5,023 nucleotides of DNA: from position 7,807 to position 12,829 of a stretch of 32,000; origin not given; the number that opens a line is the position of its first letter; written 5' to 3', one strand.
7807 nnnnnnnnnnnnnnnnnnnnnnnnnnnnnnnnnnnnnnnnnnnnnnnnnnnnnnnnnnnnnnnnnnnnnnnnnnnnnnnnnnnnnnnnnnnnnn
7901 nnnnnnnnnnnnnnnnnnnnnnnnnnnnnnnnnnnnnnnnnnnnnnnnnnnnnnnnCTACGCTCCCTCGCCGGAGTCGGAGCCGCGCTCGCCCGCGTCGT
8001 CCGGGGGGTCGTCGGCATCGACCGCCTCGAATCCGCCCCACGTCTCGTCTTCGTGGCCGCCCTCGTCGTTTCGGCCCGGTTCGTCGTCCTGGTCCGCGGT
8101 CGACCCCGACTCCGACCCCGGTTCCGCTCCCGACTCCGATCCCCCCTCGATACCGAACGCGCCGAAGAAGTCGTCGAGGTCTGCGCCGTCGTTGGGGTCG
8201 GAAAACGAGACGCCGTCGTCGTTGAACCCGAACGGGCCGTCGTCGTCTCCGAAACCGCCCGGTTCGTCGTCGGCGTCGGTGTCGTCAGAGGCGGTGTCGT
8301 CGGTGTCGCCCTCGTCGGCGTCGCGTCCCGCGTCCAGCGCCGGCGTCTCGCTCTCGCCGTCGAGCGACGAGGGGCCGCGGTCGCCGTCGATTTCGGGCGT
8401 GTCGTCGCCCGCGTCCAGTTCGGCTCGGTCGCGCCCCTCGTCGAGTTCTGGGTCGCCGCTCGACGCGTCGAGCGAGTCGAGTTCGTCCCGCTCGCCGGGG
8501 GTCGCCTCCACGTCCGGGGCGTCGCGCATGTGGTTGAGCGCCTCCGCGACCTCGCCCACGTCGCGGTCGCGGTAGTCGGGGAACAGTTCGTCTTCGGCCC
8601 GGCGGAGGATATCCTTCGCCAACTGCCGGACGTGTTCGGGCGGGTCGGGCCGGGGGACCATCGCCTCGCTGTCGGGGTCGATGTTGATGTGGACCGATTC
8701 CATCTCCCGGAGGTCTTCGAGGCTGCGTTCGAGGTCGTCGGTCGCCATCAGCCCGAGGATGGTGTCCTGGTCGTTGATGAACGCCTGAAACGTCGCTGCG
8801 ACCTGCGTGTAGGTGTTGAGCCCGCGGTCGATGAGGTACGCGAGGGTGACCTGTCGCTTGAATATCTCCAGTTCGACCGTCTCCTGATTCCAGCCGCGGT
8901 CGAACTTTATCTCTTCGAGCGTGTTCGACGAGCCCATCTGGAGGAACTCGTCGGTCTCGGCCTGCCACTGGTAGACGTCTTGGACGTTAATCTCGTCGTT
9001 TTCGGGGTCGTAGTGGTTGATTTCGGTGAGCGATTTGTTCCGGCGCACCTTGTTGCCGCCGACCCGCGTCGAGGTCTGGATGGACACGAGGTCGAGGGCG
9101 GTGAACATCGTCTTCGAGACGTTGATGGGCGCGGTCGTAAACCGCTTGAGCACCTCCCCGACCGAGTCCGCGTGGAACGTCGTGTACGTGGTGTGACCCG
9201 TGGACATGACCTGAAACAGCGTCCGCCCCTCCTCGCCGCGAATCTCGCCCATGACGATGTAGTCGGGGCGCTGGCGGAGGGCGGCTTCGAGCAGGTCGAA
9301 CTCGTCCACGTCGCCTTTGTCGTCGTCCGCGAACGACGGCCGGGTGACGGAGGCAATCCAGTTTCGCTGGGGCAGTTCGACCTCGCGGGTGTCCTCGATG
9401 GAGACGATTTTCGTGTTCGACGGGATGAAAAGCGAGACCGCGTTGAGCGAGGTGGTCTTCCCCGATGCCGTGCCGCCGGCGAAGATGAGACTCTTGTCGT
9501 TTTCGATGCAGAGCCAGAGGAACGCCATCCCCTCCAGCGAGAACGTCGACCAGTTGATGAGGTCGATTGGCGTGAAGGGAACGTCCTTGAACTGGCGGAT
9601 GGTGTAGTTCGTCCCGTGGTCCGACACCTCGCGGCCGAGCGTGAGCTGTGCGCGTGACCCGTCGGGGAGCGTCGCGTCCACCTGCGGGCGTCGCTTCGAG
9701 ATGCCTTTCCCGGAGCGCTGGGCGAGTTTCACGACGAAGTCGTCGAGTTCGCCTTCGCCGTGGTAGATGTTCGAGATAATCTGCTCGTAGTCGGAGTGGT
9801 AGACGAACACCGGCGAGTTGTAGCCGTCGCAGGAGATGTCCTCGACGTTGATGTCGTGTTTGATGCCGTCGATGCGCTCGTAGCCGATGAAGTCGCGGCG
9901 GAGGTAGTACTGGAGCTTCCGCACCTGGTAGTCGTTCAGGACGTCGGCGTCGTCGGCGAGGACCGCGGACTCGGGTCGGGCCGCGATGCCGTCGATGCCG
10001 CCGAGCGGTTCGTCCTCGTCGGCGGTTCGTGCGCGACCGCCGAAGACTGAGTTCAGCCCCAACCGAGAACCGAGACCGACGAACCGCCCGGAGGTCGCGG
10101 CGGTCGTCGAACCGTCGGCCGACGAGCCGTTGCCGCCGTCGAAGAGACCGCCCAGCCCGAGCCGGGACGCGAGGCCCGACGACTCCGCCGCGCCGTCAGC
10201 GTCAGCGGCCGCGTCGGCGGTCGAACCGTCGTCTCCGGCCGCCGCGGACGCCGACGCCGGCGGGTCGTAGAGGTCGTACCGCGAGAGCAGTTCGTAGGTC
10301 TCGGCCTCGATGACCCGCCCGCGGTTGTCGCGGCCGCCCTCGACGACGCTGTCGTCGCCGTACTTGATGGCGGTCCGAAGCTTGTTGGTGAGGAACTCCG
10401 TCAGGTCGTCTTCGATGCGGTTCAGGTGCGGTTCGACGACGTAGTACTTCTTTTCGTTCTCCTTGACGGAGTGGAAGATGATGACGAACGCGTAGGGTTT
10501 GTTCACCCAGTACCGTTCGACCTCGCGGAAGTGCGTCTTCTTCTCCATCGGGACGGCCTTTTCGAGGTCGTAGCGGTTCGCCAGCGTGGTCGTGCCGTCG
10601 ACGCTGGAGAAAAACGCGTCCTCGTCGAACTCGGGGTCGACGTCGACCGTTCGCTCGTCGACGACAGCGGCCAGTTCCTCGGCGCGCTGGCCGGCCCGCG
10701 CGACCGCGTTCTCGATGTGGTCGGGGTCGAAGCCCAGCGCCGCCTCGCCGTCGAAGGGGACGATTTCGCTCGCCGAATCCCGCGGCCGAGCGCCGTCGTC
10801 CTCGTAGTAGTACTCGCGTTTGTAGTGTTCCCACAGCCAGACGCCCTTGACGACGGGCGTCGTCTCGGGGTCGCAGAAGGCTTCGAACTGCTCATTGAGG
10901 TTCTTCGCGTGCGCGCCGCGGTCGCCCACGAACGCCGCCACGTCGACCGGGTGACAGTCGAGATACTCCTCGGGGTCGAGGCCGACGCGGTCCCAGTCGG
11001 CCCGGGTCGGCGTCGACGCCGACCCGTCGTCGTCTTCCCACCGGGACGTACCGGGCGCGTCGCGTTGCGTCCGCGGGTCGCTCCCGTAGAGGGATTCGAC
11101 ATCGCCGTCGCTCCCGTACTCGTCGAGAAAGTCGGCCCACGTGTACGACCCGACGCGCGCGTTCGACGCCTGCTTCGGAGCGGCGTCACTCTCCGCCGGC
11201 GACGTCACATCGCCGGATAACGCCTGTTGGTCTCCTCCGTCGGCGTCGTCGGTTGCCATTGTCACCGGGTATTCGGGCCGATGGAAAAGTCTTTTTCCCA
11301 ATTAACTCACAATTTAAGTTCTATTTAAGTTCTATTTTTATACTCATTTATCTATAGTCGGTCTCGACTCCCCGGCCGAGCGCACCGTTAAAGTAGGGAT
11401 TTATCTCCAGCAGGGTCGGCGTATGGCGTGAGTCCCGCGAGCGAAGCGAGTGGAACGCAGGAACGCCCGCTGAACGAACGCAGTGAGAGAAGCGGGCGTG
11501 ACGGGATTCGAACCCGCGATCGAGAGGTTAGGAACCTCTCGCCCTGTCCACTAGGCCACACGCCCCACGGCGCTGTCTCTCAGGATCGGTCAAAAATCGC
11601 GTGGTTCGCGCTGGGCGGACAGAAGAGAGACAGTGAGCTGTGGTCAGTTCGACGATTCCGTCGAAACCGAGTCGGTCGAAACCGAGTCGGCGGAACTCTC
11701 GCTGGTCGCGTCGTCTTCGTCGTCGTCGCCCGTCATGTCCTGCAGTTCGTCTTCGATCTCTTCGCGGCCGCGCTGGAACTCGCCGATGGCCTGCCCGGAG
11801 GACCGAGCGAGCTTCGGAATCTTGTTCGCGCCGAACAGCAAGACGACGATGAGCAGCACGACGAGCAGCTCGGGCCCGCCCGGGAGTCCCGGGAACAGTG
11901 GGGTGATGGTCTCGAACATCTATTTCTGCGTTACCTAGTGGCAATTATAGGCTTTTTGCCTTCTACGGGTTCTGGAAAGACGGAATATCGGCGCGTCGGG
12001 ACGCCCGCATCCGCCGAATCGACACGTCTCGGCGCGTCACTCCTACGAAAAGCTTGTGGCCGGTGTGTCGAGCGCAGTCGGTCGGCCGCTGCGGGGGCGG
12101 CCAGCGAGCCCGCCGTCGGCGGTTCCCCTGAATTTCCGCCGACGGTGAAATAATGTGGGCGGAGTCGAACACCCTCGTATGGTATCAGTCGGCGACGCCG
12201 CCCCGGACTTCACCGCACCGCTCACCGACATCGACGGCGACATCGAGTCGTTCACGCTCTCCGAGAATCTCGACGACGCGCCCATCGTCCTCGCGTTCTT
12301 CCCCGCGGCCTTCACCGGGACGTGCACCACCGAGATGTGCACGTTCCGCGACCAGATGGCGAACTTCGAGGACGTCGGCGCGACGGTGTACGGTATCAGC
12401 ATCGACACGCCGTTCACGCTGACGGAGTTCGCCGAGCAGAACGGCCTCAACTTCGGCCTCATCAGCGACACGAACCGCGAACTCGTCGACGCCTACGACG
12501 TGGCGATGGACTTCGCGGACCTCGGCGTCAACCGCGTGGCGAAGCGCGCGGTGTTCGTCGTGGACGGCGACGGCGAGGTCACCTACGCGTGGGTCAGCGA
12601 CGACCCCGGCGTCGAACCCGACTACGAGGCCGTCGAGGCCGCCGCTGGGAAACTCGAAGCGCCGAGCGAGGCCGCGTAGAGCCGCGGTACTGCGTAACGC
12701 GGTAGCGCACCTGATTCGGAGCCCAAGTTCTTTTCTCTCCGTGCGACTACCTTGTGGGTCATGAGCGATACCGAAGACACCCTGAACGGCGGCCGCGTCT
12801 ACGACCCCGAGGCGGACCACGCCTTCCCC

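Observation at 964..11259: Type-IV-pilus-like machine: 7-gene translationally coupled operon plus a convergent sixth pilin-like gene, all 'pilins' unusually large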

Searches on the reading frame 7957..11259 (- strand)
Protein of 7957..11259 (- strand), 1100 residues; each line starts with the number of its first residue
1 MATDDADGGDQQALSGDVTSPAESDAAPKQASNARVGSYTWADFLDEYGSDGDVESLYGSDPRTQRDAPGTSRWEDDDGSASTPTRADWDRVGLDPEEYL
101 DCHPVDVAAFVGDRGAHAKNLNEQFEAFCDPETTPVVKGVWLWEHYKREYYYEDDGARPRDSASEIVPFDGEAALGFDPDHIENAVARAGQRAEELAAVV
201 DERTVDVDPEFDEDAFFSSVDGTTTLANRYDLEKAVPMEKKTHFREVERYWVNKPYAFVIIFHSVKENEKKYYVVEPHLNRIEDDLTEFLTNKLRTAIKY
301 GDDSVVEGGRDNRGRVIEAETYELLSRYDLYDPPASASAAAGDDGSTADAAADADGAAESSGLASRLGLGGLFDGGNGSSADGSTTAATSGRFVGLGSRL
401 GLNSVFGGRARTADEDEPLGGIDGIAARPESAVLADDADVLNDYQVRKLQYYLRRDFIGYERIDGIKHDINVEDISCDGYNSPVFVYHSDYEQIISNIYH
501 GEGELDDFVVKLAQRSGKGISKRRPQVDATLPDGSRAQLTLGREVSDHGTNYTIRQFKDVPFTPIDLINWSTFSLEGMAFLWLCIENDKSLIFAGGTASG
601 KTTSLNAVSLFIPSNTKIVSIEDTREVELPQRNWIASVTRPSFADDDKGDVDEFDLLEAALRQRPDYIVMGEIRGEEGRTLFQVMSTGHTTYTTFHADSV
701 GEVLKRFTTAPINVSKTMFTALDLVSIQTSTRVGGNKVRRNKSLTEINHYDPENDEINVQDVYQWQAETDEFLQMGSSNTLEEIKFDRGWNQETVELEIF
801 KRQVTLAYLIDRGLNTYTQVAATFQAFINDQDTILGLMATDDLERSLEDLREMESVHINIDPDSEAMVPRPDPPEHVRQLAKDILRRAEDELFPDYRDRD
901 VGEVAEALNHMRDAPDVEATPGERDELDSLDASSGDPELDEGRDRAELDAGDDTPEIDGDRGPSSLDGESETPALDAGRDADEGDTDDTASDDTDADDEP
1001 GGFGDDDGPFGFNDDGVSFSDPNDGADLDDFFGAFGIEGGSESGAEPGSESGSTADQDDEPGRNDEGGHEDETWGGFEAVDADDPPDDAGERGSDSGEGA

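Call 3: search_protein_families(library=pfam, proteins=[window:7957-11259:-], max_evalue=0.01)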
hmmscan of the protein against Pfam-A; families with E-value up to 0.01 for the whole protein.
window:7957-11259:- (1100 aa): 3 families
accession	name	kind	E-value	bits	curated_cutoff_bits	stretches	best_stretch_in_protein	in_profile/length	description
PF00437.27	T2SSE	-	4.6e-31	108.2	24.9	1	520-735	66-282/370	Type II/IV secretion system protein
PF23989.1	PilB3_C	-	8.4e-06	26.3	27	1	768-836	1-68/83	PilB3-like, C-terminal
PF23990.1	PilB3_N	-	4.6e-05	23.9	27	1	243-277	66-100/101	PilB3-like, N-terminal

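Call 4: search_protein_families(library=ncbifam, proteins=[window:7957-11259:-], max_evalue=0.01)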
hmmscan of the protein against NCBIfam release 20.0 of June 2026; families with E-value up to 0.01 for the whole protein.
window:7957-11259:- (1100 aa): 19 families
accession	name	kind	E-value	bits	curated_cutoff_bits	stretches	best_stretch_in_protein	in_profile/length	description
NF058587.1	archaellum_moto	equivalog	4.7e-116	388.6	550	1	440-828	127-518/527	archaellum flagellar ATPase motor FlaI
NF053672.1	bindosome_BasE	exception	1.3e-51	175.9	1000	1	444-824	123-504/512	bindosome assembly system ATPase subunit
TIGR03819.1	heli_sec_ATPase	hypoth_equivalog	2.2e-36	125.8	373.15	1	430-708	22-298/340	TadA family conjugal transfer-associated ATPase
TIGR02788.1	VirB11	equivalog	3.2e-35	121.6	249.95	2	579-708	135-263/308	P-type DNA transfer ATPase VirB11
TIGR02782.1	TrbB_P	equivalog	9.9e-25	87.4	304.55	1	509-730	58-275/303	P-type conjugative transfer ATPase TrbB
NF010475.0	PRK13900.1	equivalog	1.8e-24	86.4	389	1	579-700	151-272/333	type IV secretion system ATPase VirB11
NF010469.0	PRK13894.1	subfamily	1.2e-19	70.8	508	1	511-708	73-265/320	conjugal transfer ATPase TrbB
NF010425.0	PRK13851.1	equivalog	5.6e-16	58.3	461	1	579-702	153-276/344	type IV secretion system protein VirB11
NF010407.0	PRK13833.1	subfamily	3.2e-15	56.4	499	1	520-728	77-286/323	conjugal transfer protein TrbB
NF041000.1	ATPase_ComGA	equivalog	1.6e-14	53.5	300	1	591-726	131-260/267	competence type IV pilus ATPase ComGA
TIGR02525.1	plasmid_TraJ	equivalog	3.3e-12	46.1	368.3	1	593-726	154-287/372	plasmid transfer ATPase TraJ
TIGR01420.1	pilT_fam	subfamily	7e-12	45.2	319.1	1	589-709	122-241/343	PilT/PilU family type 4a pilus ATPase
NF007755.0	PRK10436.1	equivalog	7.6e-12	44.6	617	1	590-768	220-387/465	type II secretion system protein GspE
TIGR02538.1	type_IV_pilB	equivalog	3.3e-09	35.9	675.65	1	590-729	317-450/564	type IV-A pilus assembly ATPase PilB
TIGR02533.1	type_II_gspE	equivalog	2e-08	33.4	630.25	1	591-707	246-356/486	type II secretion system ATPase GspE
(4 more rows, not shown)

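Call 50: search_solved_structures(query=window:7957-11259:-, max_evalue=1e-10)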
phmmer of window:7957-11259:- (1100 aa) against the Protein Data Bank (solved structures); distinct sequences matched with E-value up to 1e-10: 9.
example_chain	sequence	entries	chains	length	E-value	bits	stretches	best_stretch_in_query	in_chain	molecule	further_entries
2oap_1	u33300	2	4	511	2.2e-109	370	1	446-832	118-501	Type II secretion system protein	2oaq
4ii7_A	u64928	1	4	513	8.8e-68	232.3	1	451-798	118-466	FlaI ATPase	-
4ihq_A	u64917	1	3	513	5.9e-67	229.5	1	451-798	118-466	FlaI ATPase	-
8rkd_E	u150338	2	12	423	5.1e-32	113.8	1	453-766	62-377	Pilus assembly ATPase CpaF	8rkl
8rjf_A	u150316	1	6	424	5.1e-32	113.8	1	453-766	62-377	Pilus assembly ATPase CpaF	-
9e24_A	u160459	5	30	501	8.5e-32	113.1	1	453-766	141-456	CpaF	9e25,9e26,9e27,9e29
6bge_A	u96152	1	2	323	7.7e-17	63.6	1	582-708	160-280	VirB11-like protein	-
1g6o_A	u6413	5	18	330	8.1e-17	63.5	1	582-708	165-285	CAG-ALPHA | virB11 homolog | Cag-alfa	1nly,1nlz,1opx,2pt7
2gza_A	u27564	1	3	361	1.5e-13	52.7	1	577-706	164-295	Type IV secretion system protein VirB11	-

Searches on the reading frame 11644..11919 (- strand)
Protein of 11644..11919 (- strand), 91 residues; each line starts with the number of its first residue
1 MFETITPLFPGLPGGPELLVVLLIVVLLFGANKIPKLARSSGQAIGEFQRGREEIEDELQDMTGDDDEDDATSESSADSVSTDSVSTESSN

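Call 38: search_protein_families(library=pfam, proteins=[window:11644-11919:-], max_evalue=0.001)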
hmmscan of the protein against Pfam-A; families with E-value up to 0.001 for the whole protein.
window:11644-11919:- (91 aa): 1 family
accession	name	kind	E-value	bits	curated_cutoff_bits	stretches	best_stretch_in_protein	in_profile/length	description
PF02416.21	TatA_B_E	-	2.3e-14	52.8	21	1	14-61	2-49/53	mttA/Hcf106 family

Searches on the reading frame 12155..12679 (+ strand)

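Call 38: search_protein_families(library=pfam, proteins=[window:12155-12679:+], max_evalue=0.001)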
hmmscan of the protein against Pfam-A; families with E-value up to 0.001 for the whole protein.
window:12155-12679:+ (174 aa): 3 families
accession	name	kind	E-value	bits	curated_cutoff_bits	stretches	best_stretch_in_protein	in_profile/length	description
PF00578.27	AhpC-TSA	-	3.2e-34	118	26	1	12-144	1-123/124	AhpC/TSA family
PF08534.16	Redoxin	-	4e-25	88.8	26.6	1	12-160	2-147/148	Redoxin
PF13911.12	AhpC-TSA_2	-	0.00016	22.5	27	0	66-113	4-51/114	AhpC/TSA antioxidant enzyme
